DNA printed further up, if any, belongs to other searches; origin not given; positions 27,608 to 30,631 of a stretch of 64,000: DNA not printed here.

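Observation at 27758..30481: Single-gene helicase-nuclease candidate defence system (SF1 helicase + DUF2726/Vsr-like PD-(D/E)xK) with an unassigned N-terminal domain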

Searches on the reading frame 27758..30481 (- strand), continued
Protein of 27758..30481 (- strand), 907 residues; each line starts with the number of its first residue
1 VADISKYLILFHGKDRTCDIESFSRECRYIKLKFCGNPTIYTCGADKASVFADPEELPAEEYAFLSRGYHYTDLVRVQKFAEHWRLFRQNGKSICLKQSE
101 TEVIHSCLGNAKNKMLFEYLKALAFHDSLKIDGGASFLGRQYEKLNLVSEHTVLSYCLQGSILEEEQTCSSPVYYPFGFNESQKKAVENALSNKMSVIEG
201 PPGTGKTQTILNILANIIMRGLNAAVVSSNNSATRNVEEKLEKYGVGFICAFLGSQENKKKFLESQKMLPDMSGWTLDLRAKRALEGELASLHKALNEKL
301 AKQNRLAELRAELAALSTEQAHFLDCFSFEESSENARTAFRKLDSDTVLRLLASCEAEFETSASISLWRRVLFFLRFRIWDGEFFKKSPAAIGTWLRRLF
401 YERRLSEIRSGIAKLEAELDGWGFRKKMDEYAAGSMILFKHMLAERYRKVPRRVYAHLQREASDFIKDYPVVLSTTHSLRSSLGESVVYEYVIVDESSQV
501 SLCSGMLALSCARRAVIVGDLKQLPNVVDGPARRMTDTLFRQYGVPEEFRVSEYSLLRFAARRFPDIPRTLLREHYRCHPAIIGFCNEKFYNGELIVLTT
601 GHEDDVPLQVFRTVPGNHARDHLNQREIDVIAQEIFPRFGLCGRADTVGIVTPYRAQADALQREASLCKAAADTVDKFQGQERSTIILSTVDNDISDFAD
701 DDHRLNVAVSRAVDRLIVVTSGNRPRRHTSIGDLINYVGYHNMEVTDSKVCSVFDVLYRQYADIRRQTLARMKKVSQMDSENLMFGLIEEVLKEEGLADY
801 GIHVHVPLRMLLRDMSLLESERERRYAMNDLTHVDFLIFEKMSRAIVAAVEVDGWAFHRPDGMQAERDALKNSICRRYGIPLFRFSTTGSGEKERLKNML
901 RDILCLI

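Call 72: get_annotated_region(hit=H15, flank=10000)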
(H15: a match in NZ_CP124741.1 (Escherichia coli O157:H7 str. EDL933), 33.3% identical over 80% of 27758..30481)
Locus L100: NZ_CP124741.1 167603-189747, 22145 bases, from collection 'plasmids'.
description: Escherichia coli O157:H7 str. EDL933 plasmid unnamed2, complete sequence
organism: Escherichia coli O157:H7 str. EDL933 (NCBI taxid 155864)
taxonomy: Bacteria; Pseudomonadota; Gammaproteobacteria; Enterobacterales; Enterobacteriaceae; Escherichia; Escherichia coli; Escherichia coli O157:H7 str. EDL933
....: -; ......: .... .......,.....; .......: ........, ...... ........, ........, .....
typing (MOB-suite, as given by PLSDB): non-mobilizable
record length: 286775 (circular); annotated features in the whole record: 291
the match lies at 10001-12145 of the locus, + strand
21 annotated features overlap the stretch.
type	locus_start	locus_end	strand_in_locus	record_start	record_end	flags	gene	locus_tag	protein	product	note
CDS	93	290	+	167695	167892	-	-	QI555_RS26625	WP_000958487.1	AlpA family transcriptional regulator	-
CDS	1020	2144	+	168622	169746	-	-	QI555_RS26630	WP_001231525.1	glycosyltransferase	-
CDS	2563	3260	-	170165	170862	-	-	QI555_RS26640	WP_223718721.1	IS1-like element IS1F family transposase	GO:0006313 - DNA transposition [Evidence IEA]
CDS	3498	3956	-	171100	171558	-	-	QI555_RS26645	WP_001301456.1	hypothetical protein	-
CDS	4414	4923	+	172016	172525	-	-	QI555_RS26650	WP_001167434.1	hypothetical protein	-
CDS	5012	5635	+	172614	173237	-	-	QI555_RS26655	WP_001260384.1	hypothetical protein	-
CDS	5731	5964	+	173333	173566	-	-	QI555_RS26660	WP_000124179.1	hypothetical protein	-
CDS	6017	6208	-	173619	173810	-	-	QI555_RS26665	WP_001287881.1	DUF4222 domain-containing protein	-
CDS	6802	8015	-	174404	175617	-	-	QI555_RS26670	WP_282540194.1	IS3 family transposase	-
CDS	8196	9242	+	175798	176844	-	-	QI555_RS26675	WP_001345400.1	ShlB/FhaC/HecB family hemolysin secretion/activation protein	-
CDS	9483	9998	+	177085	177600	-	-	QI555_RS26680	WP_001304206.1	hypothetical protein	-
CDS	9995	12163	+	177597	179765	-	-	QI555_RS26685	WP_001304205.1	AAA domain-containing protein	-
CDS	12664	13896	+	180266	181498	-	-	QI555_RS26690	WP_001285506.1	phosphoadenosine phosphosulfate reductase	-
CDS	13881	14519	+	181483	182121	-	-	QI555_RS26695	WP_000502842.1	ParB N-terminal domain-containing protein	-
CDS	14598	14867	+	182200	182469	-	-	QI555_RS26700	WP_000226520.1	PerC family transcriptional regulator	-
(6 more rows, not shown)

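Call 73: get_annotated_region(hit=H1, flank=10000)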
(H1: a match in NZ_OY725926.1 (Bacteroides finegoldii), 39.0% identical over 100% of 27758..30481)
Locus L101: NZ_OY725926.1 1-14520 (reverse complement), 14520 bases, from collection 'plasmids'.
description: Bacteroides finegoldii strain Bacteroides finegoldii TSDC17.2-1.1 plasmid 24, complete sequence
organism: Bacteroides finegoldii (NCBI taxid 338188)
taxonomy: Bacteria; Bacteroidota; Bacteroidia; Bacteroidales; Bacteroidaceae; Bacteroides; Bacteroides finegoldii
host: -; source: -; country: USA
typing (MOB-suite, as given by PLSDB): non-mobilizable
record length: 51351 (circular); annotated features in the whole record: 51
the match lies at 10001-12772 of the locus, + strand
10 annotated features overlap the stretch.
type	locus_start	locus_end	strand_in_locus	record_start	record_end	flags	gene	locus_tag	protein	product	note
CDS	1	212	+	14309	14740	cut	-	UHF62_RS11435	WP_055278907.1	hypothetical protein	-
CDS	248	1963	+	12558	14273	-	-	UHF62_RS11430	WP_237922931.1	HAMP domain-containing sensor histidine kinase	GO:0007165 - signal transduction [Evidence IEA]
CDS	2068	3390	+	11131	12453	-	-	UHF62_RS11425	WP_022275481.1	MATE family efflux transporter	GO:0006855 - xenobiotic transmembrane transport [Evidence IEA]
CDS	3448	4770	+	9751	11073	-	ffh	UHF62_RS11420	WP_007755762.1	signal recognition particle protein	GO:0009306 - protein secretion [Evidence IEA]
CDS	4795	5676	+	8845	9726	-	folD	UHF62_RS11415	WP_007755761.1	bifunctional methylenetetrahydrofolate dehydrogenase/methenyltetrahydrofolate cyclohydrolase FolD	-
CDS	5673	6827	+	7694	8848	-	-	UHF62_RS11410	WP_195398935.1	CapA family protein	GO:0045227 - capsule polysaccharide biosynthetic process [Evidence IEA]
CDS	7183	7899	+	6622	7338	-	-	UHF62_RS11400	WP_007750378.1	DUF169 domain-containing protein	-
CDS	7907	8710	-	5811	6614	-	-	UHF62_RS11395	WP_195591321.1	RNA methyltransferase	GO:0001510 - RNA methylation [Evidence IEA]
CDS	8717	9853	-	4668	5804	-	-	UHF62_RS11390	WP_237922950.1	alcohol dehydrogenase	-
CDS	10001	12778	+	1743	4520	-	-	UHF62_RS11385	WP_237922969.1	AAA domain-containing protein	-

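Call 74: get_annotated_region(hit=H2, flank=10000)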
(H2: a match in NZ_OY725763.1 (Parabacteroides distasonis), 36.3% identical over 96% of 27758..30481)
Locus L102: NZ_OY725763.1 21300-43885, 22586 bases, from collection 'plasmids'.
description: Parabacteroides distasonis strain Parabacteroides distasonis TSDC17.2-1.1 plasmid 18, complete sequence
organism: Parabacteroides distasonis (NCBI taxid 823)
taxonomy: Bacteria; Bacteroidota; Bacteroidia; Bacteroidales; Tannerellaceae; Parabacteroides; Parabacteroides distasonis
host: -; source: -; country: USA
typing (MOB-suite, as given by PLSDB): non-mobilizable
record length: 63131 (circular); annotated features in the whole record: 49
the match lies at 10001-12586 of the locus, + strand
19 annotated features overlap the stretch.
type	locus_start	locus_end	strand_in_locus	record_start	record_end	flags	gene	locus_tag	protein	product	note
CDS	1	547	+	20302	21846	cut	-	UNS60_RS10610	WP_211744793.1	RNA-binding domain-containing protein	-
CDS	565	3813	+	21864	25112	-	-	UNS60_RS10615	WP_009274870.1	SNF2-related protein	-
CDS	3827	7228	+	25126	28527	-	-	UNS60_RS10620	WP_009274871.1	N-6 DNA methylase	GO:0006304 - DNA modification [Evidence IEA]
CDS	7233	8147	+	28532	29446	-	-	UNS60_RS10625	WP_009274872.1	hypothetical protein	-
CDS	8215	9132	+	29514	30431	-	-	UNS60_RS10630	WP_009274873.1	toll/interleukin-1 receptor domain-containing protein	GO:0007165 - signal transduction [Evidence IEA]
CDS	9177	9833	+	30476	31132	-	-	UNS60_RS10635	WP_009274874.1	hypothetical protein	-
CDS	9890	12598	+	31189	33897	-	-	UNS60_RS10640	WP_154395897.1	AAA domain-containing protein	-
CDS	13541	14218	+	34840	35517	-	-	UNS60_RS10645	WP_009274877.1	FadR/GntR family transcriptional regulator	-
CDS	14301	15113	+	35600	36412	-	-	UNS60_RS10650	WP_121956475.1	cache domain-containing protein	-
CDS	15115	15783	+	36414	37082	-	-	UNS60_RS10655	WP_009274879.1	DNA-3-methyladenine glycosylase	-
CDS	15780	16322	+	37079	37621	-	-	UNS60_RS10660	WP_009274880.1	methylated-DNA--[protein]-cysteine S-methyltransferase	GO:0006281 - DNA repair [Evidence IEA]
CDS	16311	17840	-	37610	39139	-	-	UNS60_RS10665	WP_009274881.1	hypothetical protein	-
CDS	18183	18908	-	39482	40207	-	-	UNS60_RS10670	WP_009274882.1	hypothetical protein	-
CDS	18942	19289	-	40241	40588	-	-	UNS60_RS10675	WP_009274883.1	hypothetical protein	-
CDS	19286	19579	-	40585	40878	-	-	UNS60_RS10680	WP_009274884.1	hypothetical protein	-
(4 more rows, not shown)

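Call 87: find_encoding_contigs(protein=window:27758-30481:-, flank=10000, max_places=4)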
Protein window:27758-30481:- (907 aa): 2 contigs read that carry it; 1 place shown.
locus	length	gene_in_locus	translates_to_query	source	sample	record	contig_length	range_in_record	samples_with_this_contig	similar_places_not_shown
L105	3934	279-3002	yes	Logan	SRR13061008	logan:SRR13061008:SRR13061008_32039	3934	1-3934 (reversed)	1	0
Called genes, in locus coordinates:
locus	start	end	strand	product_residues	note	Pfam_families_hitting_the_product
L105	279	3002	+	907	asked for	PF00270:DEAD (faint), PF00580:UvrD-helicase (weak), PF13086:AAA_11, PF13245:AAA_19, PF13604:AAA_30 (weak), PF13086:AAA_11, PF13087:AAA_12, PF10881:DUF2726, +3 more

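Call 88: find_encoding_contigs(protein=P0272, flank=10000, max_places=3)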
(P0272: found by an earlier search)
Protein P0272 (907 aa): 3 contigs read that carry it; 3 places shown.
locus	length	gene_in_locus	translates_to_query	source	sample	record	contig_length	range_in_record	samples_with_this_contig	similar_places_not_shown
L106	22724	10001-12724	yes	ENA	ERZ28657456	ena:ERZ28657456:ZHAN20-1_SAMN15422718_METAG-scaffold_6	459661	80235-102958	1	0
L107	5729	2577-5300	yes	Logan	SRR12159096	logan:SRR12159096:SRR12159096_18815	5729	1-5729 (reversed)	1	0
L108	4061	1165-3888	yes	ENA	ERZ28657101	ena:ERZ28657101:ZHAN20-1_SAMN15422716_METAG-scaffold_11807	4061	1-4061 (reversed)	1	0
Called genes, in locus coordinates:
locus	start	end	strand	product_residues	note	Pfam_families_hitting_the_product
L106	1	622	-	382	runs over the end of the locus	PF07969:Amidohydro_3, PF01979:Amidohydro_1 (weak)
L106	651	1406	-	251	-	PF13191:AAA_16 (weak), PF00005:ABC_tran, PF02463:SMC_N (faint), PF13304:AAA_21 (faint)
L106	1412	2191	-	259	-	PF00005:ABC_tran, PF13304:AAA_21 (faint), PF08352:oligo_HPY (weak)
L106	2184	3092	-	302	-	PF06007:PhnJ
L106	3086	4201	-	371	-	PF05861:PhnI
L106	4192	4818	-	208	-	PF05845:PhnH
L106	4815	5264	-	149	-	PF06754:PhnG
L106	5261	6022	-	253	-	PF06299:DUF1045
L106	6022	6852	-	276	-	PF00528:BPD_transp_1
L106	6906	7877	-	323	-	PF12974:Phosphonate-bd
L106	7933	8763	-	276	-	PF00005:ABC_tran, PF13304:AAA_21 (faint)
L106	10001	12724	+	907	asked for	PF00270:DEAD (faint), PF00580:UvrD-helicase (faint), PF01443:Viral_helicase1 (faint), PF13086:AAA_11, PF13245:AAA_19, PF13604:AAA_30 (weak), PF13087:AAA_12, PF10881:DUF2726, +1 more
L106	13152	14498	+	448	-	-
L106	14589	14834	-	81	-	PF13443:HTH_26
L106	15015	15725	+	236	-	PF00072:Response_reg, PF00486:Trans_reg_C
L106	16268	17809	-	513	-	PF08521:2CSK_N, PF26769:HAMP_PhoQ (weak), PF00512:HisKA, PF02518:HATPase_c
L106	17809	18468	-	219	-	PF00072:Response_reg, PF00486:Trans_reg_C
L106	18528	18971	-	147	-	PF04076:BOF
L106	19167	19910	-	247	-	PF04016:DUF364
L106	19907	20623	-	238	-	PF00005:ABC_tran, PF13304:AAA_21 (weak)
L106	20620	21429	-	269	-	PF00528:BPD_transp_1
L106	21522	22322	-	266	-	PF13531:SBP_bac_11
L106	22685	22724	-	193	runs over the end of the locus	-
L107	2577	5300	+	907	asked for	PF00270:DEAD (faint), PF00580:UvrD-helicase (faint), PF01443:Viral_helicase1 (faint), PF13086:AAA_11, PF13245:AAA_19, PF13604:AAA_30 (weak), PF13087:AAA_12, PF10881:DUF2726, +1 more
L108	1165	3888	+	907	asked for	PF00270:DEAD (faint), PF00580:UvrD-helicase (faint), PF01443:Viral_helicase1 (faint), PF13086:AAA_11, PF13245:AAA_19, PF13604:AAA_30 (weak), PF13087:AAA_12, PF10881:DUF2726, +1 more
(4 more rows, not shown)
